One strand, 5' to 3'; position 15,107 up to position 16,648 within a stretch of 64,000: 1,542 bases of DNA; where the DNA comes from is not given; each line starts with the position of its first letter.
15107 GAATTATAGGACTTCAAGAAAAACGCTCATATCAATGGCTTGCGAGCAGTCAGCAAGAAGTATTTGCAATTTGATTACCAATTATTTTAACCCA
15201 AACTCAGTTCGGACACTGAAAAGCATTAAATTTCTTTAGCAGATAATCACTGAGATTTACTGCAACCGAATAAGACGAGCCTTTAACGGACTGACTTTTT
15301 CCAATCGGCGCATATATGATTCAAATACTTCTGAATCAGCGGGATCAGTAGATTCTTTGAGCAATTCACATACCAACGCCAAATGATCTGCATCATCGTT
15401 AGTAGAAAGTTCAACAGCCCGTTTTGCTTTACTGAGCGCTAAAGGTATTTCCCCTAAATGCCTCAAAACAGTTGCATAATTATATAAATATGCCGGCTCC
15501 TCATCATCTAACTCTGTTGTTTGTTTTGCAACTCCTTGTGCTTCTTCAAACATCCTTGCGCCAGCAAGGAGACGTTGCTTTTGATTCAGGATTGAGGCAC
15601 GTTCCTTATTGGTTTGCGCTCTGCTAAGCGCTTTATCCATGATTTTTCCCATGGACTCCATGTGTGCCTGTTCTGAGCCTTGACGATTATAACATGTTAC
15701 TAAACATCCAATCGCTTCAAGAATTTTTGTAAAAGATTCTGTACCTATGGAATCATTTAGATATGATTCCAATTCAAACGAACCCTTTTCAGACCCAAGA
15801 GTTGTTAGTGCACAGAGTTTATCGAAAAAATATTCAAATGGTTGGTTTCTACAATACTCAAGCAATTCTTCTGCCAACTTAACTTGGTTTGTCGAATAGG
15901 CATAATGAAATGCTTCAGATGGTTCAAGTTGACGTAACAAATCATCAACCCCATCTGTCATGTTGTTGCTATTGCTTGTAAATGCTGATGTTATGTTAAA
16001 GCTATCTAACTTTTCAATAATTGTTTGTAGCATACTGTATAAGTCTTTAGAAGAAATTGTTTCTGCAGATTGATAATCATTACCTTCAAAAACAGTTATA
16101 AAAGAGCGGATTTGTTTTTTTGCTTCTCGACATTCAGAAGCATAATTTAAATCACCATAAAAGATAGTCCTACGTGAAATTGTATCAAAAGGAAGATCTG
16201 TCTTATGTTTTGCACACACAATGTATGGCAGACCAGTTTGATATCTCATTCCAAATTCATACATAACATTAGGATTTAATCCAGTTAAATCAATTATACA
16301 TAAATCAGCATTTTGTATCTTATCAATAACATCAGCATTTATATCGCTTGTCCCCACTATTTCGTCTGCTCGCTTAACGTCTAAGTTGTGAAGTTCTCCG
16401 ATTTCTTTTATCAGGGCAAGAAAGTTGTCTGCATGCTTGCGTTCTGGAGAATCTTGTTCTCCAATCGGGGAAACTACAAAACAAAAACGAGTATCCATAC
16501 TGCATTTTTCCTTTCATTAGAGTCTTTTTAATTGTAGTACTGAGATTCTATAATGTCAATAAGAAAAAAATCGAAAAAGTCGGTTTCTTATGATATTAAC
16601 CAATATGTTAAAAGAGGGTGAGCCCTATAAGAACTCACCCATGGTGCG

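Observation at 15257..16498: Orphan NDT-like Rossmann domain fused to TPR-like sensor domain: candidate undescribed single-gene conflict/defence system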

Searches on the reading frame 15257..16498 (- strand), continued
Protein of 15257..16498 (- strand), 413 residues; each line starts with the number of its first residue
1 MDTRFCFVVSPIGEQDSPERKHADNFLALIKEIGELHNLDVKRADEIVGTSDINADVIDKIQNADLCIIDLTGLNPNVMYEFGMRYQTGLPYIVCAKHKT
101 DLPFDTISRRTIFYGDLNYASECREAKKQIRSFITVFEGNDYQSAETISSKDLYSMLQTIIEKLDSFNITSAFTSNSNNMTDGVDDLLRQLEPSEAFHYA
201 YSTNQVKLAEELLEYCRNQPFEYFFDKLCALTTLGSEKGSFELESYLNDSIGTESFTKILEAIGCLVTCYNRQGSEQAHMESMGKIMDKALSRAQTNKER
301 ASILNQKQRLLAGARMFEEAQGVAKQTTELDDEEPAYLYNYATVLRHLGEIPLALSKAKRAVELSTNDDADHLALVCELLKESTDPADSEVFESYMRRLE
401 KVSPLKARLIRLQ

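Call 82: search_protein_families(library=pfam, proteins=[L192:3998-5269:+, L193:3989-5227:+, L192:3375-3977:+, L193:2983-3852:+, L191:3611-4390:+, L191:3187-3621:+, L016:2831-3424:+, L016:2323-2820:+], max_evalue=0.01)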
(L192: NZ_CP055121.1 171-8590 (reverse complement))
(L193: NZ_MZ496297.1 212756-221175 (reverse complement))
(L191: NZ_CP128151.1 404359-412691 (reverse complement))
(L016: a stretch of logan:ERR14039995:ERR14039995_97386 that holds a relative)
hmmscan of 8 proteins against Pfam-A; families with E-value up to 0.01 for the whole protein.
L192:3998-5269:+ (423 aa): 2 families
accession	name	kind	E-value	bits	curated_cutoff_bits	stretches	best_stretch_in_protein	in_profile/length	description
PF20308.4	TPR-S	-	7.6e-17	62.2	27.6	1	205-312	2-101/102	Tetratricopeptide Repeats-Sensor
PF13281.12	MAP3K_TRAF_bd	-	1.7e-06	27.8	24.1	1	212-327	162-278/371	MAP3K TRAFs-binding domain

L193:3989-5227:+ (412 aa): 2 families
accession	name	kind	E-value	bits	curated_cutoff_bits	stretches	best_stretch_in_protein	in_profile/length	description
PF20308.4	TPR-S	-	3.2e-21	76.2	27.6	1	203-313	1-102/102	Tetratricopeptide Repeats-Sensor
PF13281.12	MAP3K_TRAF_bd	-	2e-09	37.4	24.1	1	246-410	196-350/371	MAP3K TRAFs-binding domain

L192:3375-3977:+ (200 aa): 1 family
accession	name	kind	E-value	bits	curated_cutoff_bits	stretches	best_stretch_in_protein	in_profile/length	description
PF08937.16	ThsB_TIR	-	2.8e-09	37.7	21.2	1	7-106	1-96/100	Thoeris protein ThsB, TIR-like domain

L193:2983-3852:+ (289 aa): 1 family
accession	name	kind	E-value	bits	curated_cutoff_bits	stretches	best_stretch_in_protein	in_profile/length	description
PF13676.11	TIR_2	-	3.4e-14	53.8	28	1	4-96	2-92/122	TIR domain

L191:3611-4390:+ (259 aa): 1 family
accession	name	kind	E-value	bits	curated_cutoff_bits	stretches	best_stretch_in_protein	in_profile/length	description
PF05014.21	Nuc_deoxyrib_tr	-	9.2e-05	23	28.8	1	181-223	57-101/117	Nucleoside 2-deoxyribosyltransferase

L191:3187-3621:+ (144 aa): 0 families

L016:2831-3424:+ (197 aa): 1 family
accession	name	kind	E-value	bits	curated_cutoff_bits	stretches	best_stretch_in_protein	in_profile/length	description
PF08937.16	ThsB_TIR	-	2.3e-06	28.4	21.2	1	6-113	1-99/100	Thoeris protein ThsB, TIR-like domain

L016:2323-2820:+ (165 aa): 2 families
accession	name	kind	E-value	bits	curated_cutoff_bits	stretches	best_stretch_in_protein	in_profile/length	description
PF08937.16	ThsB_TIR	-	8.4e-27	93.9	21.2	1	7-101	1-99/100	Thoeris protein ThsB, TIR-like domain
PF13676.11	TIR_2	-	0.00089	20.2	28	1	45-98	35-92/122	TIR domain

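Call 85: find_encoding_contigs(protein=P0010, flank=6000, max_places=2)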
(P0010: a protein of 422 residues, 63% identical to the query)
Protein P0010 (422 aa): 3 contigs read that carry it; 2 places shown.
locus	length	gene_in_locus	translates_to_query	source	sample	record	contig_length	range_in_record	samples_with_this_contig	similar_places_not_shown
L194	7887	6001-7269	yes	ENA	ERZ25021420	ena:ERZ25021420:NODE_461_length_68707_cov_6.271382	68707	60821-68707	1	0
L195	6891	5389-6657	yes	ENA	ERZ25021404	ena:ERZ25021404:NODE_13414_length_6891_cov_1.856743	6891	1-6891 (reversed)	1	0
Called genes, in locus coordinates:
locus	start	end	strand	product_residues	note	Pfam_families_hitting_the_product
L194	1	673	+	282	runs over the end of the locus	-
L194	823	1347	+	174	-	-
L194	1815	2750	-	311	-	-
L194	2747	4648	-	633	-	-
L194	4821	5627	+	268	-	PF18928:DUF5677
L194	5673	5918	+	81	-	-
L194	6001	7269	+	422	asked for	-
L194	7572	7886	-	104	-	?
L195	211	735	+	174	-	-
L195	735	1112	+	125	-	-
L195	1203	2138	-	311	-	-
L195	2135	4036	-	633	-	-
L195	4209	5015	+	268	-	PF18928:DUF5677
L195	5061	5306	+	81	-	-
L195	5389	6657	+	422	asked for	-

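Call 86: find_encoding_contigs(protein=P0068, flank=6000, max_places=2)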
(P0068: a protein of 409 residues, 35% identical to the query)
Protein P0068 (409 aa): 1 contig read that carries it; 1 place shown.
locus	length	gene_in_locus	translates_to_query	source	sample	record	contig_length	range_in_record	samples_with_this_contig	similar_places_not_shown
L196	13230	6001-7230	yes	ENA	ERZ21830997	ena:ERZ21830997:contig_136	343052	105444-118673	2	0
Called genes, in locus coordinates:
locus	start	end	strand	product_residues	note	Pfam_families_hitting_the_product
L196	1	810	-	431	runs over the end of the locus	PF05448:AXE1, PF00326:Peptidase_S9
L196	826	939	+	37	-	-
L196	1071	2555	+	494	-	-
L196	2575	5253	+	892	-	PF14498:Glyco_hyd_65N_2, PF00754:F5_F8_type_C (weak), PF14498:Glyco_hyd_65N_2, PF22124:Glyco_hydro_95_cat, PF21307:Glyco_hydro_95_C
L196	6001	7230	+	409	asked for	-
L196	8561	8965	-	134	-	PF00078:RVT_1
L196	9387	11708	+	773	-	PF03648:Glyco_hydro_67N, PF16126:DUF4838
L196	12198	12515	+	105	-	-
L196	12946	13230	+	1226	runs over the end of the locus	PF19773:DUF6259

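Call 87: find_encoding_contigs(protein=P0070, flank=6000, max_places=2)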
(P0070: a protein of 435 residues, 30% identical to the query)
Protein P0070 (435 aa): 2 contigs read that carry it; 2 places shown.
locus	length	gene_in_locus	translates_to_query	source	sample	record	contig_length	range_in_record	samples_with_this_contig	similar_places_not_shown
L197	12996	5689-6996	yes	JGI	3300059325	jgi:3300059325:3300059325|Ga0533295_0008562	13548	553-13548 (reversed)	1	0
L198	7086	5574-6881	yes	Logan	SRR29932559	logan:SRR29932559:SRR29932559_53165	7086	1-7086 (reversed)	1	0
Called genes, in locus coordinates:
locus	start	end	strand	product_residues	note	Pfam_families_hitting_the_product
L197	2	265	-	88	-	?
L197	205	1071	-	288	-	PF08867:FRG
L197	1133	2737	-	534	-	PF00239:Resolvase, PF07508:Recombinase, PF13408:Zn_ribbon_recom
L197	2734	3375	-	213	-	PF00239:Resolvase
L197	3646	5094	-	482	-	PF03237:Terminase_6N, PF17289:Terminase_6C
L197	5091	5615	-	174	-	-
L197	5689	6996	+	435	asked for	-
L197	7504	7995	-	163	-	-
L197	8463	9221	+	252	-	-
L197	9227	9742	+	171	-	-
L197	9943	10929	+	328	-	PF14355:Abi_C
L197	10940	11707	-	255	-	-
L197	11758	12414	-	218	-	-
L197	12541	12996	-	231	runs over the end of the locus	-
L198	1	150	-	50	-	?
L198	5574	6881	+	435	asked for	-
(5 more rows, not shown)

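Call 96: search_protein_representatives(alignment_id=A1)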
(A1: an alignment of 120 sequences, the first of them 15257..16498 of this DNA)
Query: 120 sequences, 423 profile positions. Proteins with E-value up to 0.001 (for the whole library): 58920; up to 1e-10: 23088; up to 1e-30: 5718. The best 150 are listed.
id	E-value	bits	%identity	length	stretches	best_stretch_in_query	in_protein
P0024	1.2e-150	519.3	-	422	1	4-420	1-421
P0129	6.7e-143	493.7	-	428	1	4-421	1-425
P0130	1.8e-134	466.0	-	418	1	4-420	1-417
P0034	1.8e-133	462.6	-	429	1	6-421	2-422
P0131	1.1e-125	437.0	-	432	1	3-421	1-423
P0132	2.3e-125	436.0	-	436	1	2-422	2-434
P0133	5.4e-125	434.7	-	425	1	3-419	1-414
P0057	3.7e-123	428.7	-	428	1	4-422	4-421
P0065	1.2e-119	417.2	-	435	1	4-421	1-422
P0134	1.3e-118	413.7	-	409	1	4-417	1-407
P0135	1.5e-118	413.5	-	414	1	4-420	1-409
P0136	1.1e-114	400.8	-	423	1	4-421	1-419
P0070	3.7e-113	395.7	-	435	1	5-419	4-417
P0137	5.2e-113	395.2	-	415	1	4-418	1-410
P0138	5.7e-113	395.1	-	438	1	7-417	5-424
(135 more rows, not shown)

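Call 103: list_cluster_members(proteins=[window:15257-16498:-, P0069, P0002, P0004, P0040, P0071])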
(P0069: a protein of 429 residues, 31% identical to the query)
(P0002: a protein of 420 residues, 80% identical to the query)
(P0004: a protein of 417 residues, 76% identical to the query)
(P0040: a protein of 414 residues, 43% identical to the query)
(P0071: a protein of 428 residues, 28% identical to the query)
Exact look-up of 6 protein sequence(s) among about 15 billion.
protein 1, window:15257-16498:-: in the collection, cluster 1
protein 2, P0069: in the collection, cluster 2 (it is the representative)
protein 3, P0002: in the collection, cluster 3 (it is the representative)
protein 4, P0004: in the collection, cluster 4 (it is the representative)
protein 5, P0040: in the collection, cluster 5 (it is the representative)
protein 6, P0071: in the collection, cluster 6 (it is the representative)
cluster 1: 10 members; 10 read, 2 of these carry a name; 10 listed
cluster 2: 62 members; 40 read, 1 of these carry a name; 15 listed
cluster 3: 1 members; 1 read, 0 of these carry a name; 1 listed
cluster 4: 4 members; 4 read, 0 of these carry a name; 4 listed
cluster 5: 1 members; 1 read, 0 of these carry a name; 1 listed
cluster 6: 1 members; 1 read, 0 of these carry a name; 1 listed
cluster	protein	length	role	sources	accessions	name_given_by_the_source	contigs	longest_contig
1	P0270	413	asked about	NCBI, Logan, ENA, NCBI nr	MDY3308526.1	MAG: hypothetical protein SOW71_04215 [Eubacteriales bacterium] | hypothetical protein [Eubacteriales bacterium]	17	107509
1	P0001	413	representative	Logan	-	-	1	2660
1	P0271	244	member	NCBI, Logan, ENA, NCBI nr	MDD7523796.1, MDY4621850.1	MAG: hypothetical protein PUK13_06810 [Clostridiales bacterium] | hypothetical protein [Clostridiales bacterium]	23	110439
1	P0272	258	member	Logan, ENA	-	-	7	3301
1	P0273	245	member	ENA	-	-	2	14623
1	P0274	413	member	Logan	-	-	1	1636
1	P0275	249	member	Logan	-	-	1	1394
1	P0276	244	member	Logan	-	-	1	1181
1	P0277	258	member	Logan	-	-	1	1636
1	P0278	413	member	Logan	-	-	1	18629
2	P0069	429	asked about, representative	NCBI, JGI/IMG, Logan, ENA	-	-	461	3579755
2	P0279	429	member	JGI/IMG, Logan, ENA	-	tetratricopeptide (TPR) repeat protein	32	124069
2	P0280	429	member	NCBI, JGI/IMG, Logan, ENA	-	-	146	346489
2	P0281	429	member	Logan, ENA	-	-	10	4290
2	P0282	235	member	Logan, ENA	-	-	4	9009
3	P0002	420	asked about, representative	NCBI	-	-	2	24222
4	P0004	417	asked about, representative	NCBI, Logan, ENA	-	-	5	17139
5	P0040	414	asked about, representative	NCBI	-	-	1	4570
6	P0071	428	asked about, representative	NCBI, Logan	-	-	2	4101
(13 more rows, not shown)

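Call 105: find_encoding_contigs(protein=P0271, flank=6000, max_places=4)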
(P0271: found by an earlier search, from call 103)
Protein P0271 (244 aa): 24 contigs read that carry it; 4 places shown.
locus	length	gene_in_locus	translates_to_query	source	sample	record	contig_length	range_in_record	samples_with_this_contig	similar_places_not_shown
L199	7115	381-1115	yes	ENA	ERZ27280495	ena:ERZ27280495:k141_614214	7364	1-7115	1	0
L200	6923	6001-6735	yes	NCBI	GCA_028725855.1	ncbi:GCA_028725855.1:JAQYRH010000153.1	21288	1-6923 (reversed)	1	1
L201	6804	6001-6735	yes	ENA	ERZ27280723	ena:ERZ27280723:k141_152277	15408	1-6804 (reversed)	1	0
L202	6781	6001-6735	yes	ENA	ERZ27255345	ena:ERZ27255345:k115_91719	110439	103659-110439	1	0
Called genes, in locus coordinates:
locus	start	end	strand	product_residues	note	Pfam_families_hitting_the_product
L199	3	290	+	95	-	?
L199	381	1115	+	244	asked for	-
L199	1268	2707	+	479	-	PF06782:UPF0236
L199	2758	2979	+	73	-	-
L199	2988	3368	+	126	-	PF27247:MJ1673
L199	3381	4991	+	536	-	PF22335:Cas10-Cmr2_palm2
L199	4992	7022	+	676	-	PF03787:RAMPs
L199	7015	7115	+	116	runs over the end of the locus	?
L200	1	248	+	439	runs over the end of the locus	PF02386:TrkH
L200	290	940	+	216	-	PF02254:TrkA_N, PF00107:ADH_zinc_N (faint), PF02080:TrkA_C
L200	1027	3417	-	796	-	PF02368:Big_2, PF00404:Dockerin_1 (weak)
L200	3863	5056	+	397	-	PF00155:Aminotran_1_2, PF01053:Cys_Met_Meta_PP (faint)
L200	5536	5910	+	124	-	-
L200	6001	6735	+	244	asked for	-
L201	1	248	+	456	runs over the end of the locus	PF02386:TrkH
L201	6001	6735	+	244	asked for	-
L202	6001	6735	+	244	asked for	-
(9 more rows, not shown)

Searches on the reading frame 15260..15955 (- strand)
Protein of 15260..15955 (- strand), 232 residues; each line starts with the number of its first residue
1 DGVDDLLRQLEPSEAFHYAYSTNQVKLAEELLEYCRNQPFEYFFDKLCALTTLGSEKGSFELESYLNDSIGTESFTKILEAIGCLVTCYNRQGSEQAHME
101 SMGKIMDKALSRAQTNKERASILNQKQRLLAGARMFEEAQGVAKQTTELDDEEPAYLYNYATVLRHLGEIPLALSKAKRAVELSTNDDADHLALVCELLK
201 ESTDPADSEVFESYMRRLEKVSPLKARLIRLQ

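Call 72: find_homologous_proteins(query=A4, max_evalue=0.001)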
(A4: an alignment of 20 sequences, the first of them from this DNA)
Query A4 (20 sequences) (232 aa, profile of the alignment): 48 proteins with E <= 0.001 among 5597 candidates.
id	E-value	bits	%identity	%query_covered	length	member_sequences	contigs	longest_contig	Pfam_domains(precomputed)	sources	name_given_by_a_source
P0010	3.8e-88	313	63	100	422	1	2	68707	-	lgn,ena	-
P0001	1.2e-87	311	100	100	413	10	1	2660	-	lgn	-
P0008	1.8e-87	311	65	99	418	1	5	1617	-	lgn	-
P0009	9.3e-87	308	66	100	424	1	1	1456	-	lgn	-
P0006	1.4e-86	308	72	99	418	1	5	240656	PF13424.13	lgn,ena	-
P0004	8.5e-85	302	77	100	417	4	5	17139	PF13424.13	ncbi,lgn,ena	-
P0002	2.5e-84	300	80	100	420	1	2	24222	PF13424.13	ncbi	-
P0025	1.0e-83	298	49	100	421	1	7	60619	-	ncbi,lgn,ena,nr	ncbi:MAG: hypothetical protein J6J38_06805 [Lachnospiraceae bacterium]|nr:hypothetical protein [Lach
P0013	1.7e-83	298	63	99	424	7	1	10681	-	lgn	-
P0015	7.4e-83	296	59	100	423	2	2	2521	-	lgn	-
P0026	2.3e-82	294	48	99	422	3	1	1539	-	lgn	-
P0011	1.1e-81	292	60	99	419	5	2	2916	PF13424.13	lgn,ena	-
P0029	1.4e-81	291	46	99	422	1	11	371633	-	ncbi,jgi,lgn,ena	-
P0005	2.0e-81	291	73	100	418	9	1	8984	PF13424.13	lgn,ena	-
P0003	5.0e-81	290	79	99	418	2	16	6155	-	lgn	-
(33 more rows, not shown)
